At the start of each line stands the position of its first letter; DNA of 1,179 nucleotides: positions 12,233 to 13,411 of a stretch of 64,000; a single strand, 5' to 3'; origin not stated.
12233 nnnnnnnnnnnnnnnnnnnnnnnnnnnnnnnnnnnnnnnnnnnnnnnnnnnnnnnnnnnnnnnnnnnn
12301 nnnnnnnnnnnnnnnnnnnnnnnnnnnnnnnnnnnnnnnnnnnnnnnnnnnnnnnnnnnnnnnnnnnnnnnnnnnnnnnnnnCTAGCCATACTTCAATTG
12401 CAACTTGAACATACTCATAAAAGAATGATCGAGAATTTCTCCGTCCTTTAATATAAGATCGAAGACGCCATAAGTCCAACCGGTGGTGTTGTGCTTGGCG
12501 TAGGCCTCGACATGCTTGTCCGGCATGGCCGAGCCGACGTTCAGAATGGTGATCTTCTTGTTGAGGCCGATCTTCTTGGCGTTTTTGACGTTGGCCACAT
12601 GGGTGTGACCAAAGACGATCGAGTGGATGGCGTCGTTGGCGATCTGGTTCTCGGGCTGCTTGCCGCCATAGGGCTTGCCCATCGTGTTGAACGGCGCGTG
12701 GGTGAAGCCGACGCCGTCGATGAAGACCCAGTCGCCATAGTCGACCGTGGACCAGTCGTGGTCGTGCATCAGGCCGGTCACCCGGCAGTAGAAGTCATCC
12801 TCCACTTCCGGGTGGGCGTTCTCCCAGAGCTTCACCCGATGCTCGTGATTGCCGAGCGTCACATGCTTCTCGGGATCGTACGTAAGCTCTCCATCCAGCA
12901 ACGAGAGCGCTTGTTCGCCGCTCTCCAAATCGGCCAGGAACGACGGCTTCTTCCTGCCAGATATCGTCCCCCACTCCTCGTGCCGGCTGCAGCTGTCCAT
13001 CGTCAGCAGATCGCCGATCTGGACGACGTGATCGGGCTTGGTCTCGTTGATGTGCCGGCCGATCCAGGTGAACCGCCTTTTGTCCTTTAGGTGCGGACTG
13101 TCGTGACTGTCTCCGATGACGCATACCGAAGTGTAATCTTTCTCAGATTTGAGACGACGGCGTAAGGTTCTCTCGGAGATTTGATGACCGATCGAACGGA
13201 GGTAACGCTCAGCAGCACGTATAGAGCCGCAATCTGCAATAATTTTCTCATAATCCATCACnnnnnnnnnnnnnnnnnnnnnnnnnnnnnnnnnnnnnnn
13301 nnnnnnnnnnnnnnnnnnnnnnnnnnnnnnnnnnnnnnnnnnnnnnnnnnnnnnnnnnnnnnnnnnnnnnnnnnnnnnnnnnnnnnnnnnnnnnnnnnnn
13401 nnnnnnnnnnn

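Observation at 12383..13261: HTH-metallophosphoesterase fusion inserted between the gpI and gpJ homologs of an otherwise collinear lambda tail-tip module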

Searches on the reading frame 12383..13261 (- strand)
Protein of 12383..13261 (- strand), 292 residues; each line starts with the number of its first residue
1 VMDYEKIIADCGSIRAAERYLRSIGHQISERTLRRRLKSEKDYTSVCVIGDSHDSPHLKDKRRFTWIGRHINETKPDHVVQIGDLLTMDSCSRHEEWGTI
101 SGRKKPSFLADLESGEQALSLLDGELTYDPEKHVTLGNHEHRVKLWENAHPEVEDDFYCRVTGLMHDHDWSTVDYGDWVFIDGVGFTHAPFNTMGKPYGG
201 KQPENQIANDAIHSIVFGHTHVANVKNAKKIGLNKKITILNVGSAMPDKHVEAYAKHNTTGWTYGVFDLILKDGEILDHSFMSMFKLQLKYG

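Call 5: search_protein_families(library=pfam, proteins=[window:12383-13261:-], max_evalue=0.01)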
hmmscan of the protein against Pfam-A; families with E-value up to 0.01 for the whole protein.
window:12383-13261:- (292 aa): 2 families
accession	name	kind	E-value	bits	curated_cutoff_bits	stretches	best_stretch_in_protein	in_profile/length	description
PF12850.12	Metallophos_2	-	1.2e-05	25.8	27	1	46-251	3-141/154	Calcineurin-like phosphoesterase superfamily domain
PF00149.33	Metallophos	-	0.00012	23.1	21.5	1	46-222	3-190/191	Calcineurin-like phosphoesterase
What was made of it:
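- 12383..13258 (-): HTH-MPE gene, 291 aa from the ATG at 13258 (an in-frame GTG at 13261 would add one codon). Pfam Metallophos above its cut-off (call 5).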

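Call 6: search_protein_families(library=phrogs, proteins=[window:12383-13261:-], max_evalue=0.001)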
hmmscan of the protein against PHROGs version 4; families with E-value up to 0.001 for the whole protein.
window:12383-13261:- (292 aa): 1 family
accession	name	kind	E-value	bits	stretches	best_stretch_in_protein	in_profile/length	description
phrog_221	-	other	1.9e-38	133.6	1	35-277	103-341/367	metallo-phosphoesterase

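Call 7: search_dna_similar(query=window:12383-13261:-, collection=phages, mode=protein, max_rows=40)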
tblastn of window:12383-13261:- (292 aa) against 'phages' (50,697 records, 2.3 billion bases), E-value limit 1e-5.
Records with a match: 488; places in all: 490; records where one place covers at least 80% of the query: 51.
Best place of each record, by identity: <60% 488.
By first word of the organism name: Pseudomonas 283; Acinetobacter 167; Rhizobium 9; Vibrio 9; phage 6; Rheinheimera 3; Mycobacterium 2; Bruynoghevirus 2; Caudoviricetes 1; Sinorhizobium 1; and 5 more.
By host as written in the record: Pseudomonas aeruginosa 91; Acinetobacter baumannii 59; - 44; Pseudomonas aeruginosa PAO1 42; Pseudomonas syringae pv. actinidiae 18; Pseudomonas aeruginosa PAK 10; Pseudomonas sp. 9; Acinetobacter pittii 8; and 137 more.
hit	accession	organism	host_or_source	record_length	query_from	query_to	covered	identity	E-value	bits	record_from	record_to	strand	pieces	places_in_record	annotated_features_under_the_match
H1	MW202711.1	Caudoviricetes sp.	Manatee Spring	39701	46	292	85%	49.8%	8e-75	254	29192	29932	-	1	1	calcineurin-like phosphoesterase | hypothetical protein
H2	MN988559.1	Rhizobium phage RHph_TM39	R. phaseoli S20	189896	37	291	87%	42.2%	5e-60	211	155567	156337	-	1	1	constituent protein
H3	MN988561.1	Rhizobium phage RHph_TM61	R. etli NXC12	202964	37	291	87%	42.2%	5e-60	211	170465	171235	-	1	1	constituent protein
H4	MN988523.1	Rhizobium phage RHph_TM2_3B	Rhizobium phaseoli T2_3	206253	37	291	87%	42.2%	5e-60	211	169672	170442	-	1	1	constituent protein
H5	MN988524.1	Rhizobium phage RHph_TM3_3_6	Rhizobium phaseoli T3_6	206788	37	291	87%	42.2%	5e-60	211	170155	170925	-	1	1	constituent protein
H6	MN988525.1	Rhizobium phage RHph_Y65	Rhizobium phaseoli INC1-2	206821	37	291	87%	42.2%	5e-60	211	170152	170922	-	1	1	constituent protein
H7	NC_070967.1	Rhizobium phage RHph_Y65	Rhizobium phaseoli INC1-2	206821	37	291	87%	42.2%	5e-60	211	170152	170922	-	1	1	constituent protein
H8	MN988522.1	Rhizobium phage RHph_TM40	Rhizobium leg. CIAT894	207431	37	291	87%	42.2%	5e-60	211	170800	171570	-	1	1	constituent protein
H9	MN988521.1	Rhizobium phage RHph_TM30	Rhizobium sp. N941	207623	37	291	87%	42.2%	5e-60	211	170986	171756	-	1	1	constituent protein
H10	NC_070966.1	Rhizobium phage RHph_TM30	Rhizobium sp. N941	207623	37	291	87%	42.2%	5e-60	211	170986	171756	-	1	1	constituent protein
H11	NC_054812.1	Mycobacterium phage JoshKayV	Mycobacterium smegmatis mc2 155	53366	7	284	95%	26.0%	5e-6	54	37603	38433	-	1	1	58: metallo-phosphoesterase | 59: phosphofructokinase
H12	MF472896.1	Mycobacterium phage JoshKayV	Mycobacterium smegmatis mc2 155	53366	7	284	95%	26.0%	5e-6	54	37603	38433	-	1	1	58: metallophosphoesterase | 59: hypothetical protein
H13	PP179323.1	Pseudomonas phage Lyrsu01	Pseudomonas syringae USA0011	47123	44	285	83%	28.9%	8e-10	65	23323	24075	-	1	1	constituent protein | endonuclease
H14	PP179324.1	Pseudomonas phage Lyrsu02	Pseudomonas syringae USA0011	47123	44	285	83%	28.9%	8e-10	65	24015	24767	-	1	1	constituent protein | endonuclease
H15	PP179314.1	Pseudomonas phage Lyrsu03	Pseudomonas syringae P3.01.09C09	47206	44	285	83%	28.9%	8e-10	65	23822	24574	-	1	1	constituent protein | endonuclease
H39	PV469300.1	Pseudomonas phage Adele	Pseudomonas aeruginosa PAO1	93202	28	254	78%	28.7%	7e-9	62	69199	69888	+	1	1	metallophosphoesterase | hypothetical protein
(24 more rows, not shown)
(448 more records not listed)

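Call 9: get_annotated_region(hit=H1, flank=9000)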
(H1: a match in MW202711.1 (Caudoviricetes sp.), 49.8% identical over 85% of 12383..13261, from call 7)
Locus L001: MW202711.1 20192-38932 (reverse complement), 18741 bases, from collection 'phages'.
description: Myoviridae sp. isolate ctyzp037, complete genome.
organism: Caudoviricetes sp. (NCBI taxid 2832643)
taxonomy: Viruses; Duplodnaviria; Heunggongvirae; Uroviricota; Caudoviricetes
host: -; source: Manatee Spring; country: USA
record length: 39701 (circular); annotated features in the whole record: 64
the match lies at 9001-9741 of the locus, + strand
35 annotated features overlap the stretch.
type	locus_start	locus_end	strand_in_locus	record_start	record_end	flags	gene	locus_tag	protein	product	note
CDS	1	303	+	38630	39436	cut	-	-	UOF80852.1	exodeoxyribonuclease 8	-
CDS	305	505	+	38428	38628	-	-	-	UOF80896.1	regulatory protein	-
CDS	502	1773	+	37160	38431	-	-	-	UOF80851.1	cytosine specific methyltransferase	-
CDS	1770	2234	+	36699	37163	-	-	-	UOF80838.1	holliday junction resolvasome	-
CDS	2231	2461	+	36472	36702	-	-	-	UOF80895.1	hypothetical protein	-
CDS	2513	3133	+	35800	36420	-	-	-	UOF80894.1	hypothetical protein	-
CDS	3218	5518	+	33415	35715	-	-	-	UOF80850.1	regulatory protein repA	-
CDS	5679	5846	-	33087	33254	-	-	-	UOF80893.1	hypothetical protein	-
CDS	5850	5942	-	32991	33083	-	-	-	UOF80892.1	hypothetical protein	-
CDS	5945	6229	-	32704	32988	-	-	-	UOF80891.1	hypothetical protein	-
CDS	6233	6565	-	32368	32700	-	-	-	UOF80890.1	mqsa mqsa for mqsr toxin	-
CDS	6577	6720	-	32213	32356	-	-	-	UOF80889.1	hypothetical protein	-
CDS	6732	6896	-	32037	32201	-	-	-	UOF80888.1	hypothetical protein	-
CDS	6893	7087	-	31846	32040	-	-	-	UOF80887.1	hypothetical protein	-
CDS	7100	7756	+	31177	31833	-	-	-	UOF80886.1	hypothetical protein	-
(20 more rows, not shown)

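Call 10: get_annotated_region(hit=H2, flank=6000)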
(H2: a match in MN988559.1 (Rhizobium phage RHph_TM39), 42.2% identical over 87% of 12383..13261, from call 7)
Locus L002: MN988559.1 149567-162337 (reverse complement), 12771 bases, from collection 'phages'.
description: Rhizobium phage RHph_TM39, partial genome.
organism: Rhizobium phage RHph_TM39 (NCBI taxid 2509768)
taxonomy: Viruses; Duplodnaviria; Heunggongvirae; Uroviricota; Caudoviricetes; Kleczkowskaviridae; Cuauhnahuacvirus
host: R. phaseoli S20; source: agricultural lands; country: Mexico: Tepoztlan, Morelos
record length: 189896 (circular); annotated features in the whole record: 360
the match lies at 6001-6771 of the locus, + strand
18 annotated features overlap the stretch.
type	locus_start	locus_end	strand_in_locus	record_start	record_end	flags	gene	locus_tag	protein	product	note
CDS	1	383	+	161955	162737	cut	-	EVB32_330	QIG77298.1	hypothetical protein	-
CDS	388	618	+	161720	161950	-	-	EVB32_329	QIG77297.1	hypothetical protein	-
CDS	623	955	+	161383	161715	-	-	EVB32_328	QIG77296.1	virion structural protein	-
CDS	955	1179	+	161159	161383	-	-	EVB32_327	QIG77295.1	hypothetical protein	-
CDS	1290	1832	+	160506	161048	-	-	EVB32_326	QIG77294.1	putative phage tail fiber protein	-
CDS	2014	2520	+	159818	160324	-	-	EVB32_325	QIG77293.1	DUF4376 domain-containing protein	-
CDS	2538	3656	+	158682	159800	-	-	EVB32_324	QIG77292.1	tail collar domain-containing protein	-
CDS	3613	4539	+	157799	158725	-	-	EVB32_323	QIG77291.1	putative phage tail fiber protein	-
CDS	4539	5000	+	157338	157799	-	-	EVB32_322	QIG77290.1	hypothetical protein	-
CDS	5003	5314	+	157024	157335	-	-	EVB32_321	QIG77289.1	hypothetical protein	-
CDS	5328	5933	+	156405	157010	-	-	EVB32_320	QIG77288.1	glycoside hydrolase family 19 chitinase protein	GO_function: GO:0004568 - chitinase activity; GO_process: GO:0006032 - chitin catabolic process; GO_process: GO:0016998 ...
CDS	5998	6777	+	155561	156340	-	-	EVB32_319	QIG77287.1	constituent protein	-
CDS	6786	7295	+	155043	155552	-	-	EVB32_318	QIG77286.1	hypothetical protein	-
CDS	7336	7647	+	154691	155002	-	-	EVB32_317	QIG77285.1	hypothetical protein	-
CDS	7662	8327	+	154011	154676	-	-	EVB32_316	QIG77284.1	hypothetical protein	-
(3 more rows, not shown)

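Call 11: find_homologous_proteins(query=window:12383-13261:-, max_evalue=0.00001)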
Query window:12383-13261:- (292 aa): 241 proteins with E <= 0.00001 among 671 candidates; the best 120 are listed.
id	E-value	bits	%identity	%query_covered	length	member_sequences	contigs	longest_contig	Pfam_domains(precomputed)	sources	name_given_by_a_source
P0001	3.1e-201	685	100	100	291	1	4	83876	PF12850.13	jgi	jgi:predicted phosphodiesterase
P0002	1.6e-79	285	52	85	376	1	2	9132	PF12850.13,PF00149.34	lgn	-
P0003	5.5e-79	284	45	100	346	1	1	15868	PF00149.34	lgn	-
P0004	6.9e-78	280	50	91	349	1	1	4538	PF12850.13,PF00149.34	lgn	-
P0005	3.9e-76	274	52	84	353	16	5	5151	PF12850.13,PF00149.34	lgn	-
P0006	3.1e-75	271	49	88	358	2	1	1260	-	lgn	-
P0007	4.8e-75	271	49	91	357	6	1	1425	-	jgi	-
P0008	1.3e-74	269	52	85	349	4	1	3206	PF12850.13,PF00149.34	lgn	-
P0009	2.6e-74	268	50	85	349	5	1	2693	PF12850.13,PF00149.34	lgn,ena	-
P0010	2.6e-74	268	50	87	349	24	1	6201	PF12850.13,PF00149.34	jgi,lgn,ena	-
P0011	2.6e-74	268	49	88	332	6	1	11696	PF00149.34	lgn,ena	-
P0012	3.3e-74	268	47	91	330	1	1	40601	PF00149.34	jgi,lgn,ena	-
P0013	9.5e-74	267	49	92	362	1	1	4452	-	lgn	-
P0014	2.3e-73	265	44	100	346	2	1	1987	-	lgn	-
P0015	2.6e-73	265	50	85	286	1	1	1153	PF12850.13,PF00149.34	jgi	jgi:UDP-2,3-diacylglucosamine pyrophosphatase LpxH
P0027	1.5e-71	259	45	96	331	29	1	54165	PF12850.13,PF00149.34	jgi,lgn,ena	jgi:hypothetical protein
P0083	4.1e-65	238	42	85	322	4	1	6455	PF13384.13,PF01527.27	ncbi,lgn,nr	ncbi:hypothetical protein CL622_01830 [archaeon]|nr:hypothetical protein [archaeon]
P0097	5.7e-64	234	42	98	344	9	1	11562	PF00149.34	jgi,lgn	jgi:transposase-like protein/predicted phosphodiesterase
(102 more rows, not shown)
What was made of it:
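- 12383..13258 (-): Identical to database protein P0001 (call 11). phrog_221 E 1.9e-38 (call 6).
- Checked: The ATG at 13258 gives 291 aa and is the start used for the identical database protein P0001 (call 11).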

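Call 12: search_solved_structures(query=window:12383-13261:-, max_evalue=1, show_alignments=2)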
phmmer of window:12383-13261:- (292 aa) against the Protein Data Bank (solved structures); distinct sequences matched with E-value up to 1: 0.

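Call 13: search_protein_families(library=ncbifam, proteins=[window:12383-13261:-], max_evalue=0.01)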
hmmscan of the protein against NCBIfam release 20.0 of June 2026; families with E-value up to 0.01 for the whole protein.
window:12383-13261:- (292 aa): 1 family
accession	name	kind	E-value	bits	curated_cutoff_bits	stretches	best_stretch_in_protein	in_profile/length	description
TIGR00040.1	yfcE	subfamily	0.0058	16.7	56.25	0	201-231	96-126/158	YfcE family phosphodiesterase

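Call 14: find_encoding_contigs(protein=P0001, flank=10000, max_places=6)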
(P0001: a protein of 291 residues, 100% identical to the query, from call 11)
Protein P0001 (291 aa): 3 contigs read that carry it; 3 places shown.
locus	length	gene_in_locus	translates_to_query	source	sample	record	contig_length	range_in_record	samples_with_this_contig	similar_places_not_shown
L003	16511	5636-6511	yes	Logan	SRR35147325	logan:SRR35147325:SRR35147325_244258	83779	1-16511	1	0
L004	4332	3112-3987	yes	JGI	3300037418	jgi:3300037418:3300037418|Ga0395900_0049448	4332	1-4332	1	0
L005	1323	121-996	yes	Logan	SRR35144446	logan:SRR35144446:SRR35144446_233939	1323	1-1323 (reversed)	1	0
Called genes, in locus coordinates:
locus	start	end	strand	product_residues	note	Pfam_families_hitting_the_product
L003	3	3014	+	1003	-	?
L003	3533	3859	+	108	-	-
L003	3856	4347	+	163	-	-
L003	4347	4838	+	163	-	PF00877:NLPC_P60 (weak)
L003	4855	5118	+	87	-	PF14464:Prok-JAB (faint)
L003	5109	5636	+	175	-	-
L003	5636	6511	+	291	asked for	PF12850:Metallophos_2 (faint)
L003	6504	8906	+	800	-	PF24801:FNIII-A_GpJ (weak), PF13550:Phage-tail_3 (weak)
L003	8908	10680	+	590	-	-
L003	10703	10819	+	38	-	-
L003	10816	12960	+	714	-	-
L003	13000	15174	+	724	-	PF12831:FAD_oxidored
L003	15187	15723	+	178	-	-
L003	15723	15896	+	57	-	-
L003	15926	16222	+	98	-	-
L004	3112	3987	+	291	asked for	PF12850:Metallophos_2 (faint)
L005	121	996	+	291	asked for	PF12850:Metallophos_2 (faint)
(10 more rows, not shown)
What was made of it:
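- Closest known: Lambda tail-tip module. Different: Here K is split and reordered, and J is fragmented (calls 5, 6, 14).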

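Call 15: find_encoding_contigs(protein=P0003, flank=8000, max_places=3)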
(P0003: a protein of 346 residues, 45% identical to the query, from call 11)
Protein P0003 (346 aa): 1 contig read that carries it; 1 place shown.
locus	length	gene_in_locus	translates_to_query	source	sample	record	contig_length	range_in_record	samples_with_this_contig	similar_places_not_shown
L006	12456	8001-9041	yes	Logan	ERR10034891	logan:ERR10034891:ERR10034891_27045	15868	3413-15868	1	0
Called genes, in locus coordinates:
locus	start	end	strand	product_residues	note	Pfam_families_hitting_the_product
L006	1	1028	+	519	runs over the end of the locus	-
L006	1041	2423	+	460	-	-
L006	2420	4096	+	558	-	-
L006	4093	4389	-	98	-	-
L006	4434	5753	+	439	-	-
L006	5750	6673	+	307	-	-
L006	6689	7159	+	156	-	-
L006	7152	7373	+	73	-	-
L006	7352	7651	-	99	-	-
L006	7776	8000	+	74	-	-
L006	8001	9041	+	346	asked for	PF00149:Metallophos (weak)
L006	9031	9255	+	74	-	-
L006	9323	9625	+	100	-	-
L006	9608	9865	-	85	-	-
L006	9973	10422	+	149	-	PF00959:Phage_lysozyme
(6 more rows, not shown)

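Call 17: find_related_loci(query=A1, collection=viral_contigs, flank=8000)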
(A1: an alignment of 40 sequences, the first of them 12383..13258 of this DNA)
Query A1 (291 aa) in viral_contigs; peptide patterns used: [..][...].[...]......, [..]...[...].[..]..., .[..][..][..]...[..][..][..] (x = any residue, [..] = any of these).
597 stretches matched a pattern (row limit reached: there are more); 493 encode a relative of the query (tblastn E <= 1e-3); the best 80 are kept; 80 distinct loci.
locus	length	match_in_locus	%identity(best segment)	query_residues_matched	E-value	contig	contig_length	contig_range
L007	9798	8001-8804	48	25-291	8e-82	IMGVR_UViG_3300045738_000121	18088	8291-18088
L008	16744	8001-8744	52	45-291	7e-81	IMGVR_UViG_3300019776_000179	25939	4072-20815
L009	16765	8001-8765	51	38-291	2e-80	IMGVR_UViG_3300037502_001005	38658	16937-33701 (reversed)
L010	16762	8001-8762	50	39-291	5e-80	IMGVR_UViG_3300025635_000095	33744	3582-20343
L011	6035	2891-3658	50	36-291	5e-80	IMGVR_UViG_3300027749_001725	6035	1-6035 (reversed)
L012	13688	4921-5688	50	36-291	2e-79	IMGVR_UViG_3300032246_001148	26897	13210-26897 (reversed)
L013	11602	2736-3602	46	5-291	2e-79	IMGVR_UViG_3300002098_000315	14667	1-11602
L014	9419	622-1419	47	27-291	2e-79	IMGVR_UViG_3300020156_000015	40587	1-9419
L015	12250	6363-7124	50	39-291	5e-79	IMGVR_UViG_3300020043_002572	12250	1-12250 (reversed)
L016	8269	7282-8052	48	34-290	4e-79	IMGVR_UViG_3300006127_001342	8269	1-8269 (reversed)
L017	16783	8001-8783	48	31-291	4e-79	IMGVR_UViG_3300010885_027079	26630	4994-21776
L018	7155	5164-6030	45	5-291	5e-79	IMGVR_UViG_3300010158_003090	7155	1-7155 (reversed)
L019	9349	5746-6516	48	34-290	4e-79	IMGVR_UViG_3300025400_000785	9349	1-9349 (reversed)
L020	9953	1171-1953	48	31-291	4e-79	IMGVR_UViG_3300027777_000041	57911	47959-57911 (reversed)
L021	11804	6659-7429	49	34-290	8e-79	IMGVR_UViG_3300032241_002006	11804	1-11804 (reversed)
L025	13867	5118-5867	49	41-290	6e-77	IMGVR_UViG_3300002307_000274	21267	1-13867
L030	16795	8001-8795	47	28-291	3e-76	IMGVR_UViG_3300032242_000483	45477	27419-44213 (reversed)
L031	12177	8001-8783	48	31-291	6e-76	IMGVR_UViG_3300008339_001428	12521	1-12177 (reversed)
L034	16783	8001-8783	48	31-291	6e-76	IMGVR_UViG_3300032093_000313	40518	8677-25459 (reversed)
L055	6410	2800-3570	45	34-290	2e-74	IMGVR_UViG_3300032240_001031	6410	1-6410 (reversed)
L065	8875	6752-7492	46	45-291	4e-74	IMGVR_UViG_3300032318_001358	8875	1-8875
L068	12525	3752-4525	47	34-291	9e-74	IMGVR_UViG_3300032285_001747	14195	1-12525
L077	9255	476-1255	48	31-290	1e-73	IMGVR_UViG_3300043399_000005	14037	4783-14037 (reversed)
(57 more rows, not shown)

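Call 23: predict_structure(alignment_id=A1)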
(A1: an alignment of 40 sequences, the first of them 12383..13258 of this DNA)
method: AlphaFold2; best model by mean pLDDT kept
length: 291 residues; sequences in the alignment: 40
mean_pLDDT: 93.3   pTM: 0.87
mean pLDDT of the five models: 93.3, 93.0, 92.5, 91.7, 90.7
residues with pLDDT >= 90: 228; 70-90: 56; 50-70: 7; < 50: 0
segments of 3 or more residues with pLDDT < 50: none
pLDDT, mean of each block of 10 residues (from residue 1): 86 85 87 74 97 96 99 98 95 85 93 98 97 97 95 96 98 98 97 92 96 96 96 94 94 73 97 97 98 94
secondary structure, 60 per line:
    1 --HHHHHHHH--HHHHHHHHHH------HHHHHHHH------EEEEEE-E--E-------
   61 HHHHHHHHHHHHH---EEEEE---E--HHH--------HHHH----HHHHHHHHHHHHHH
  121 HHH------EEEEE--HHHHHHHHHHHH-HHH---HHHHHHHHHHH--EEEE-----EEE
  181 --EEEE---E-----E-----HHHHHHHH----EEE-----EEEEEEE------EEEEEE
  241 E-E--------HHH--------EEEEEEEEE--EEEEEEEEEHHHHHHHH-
elements in order: H3-10 H13-22 H29-36 E43-48 H61-73 E77-81 H99-102 H107-123 E130-134 H137-148 H156-166 E169-172 E178-180 E183-186 H202-209 E214-216 E222-228 E235-241 E263-271 E274-282 H283-290
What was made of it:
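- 12383..13258 (-): AlphaFold model pLDDT 93 (call 23).
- On Mre11/SbcD nuclease: The protein ends at residue 291 with no extra domain (call 23).
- Checked: AlphaFold model: mean pLDDT 93 (call 23)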
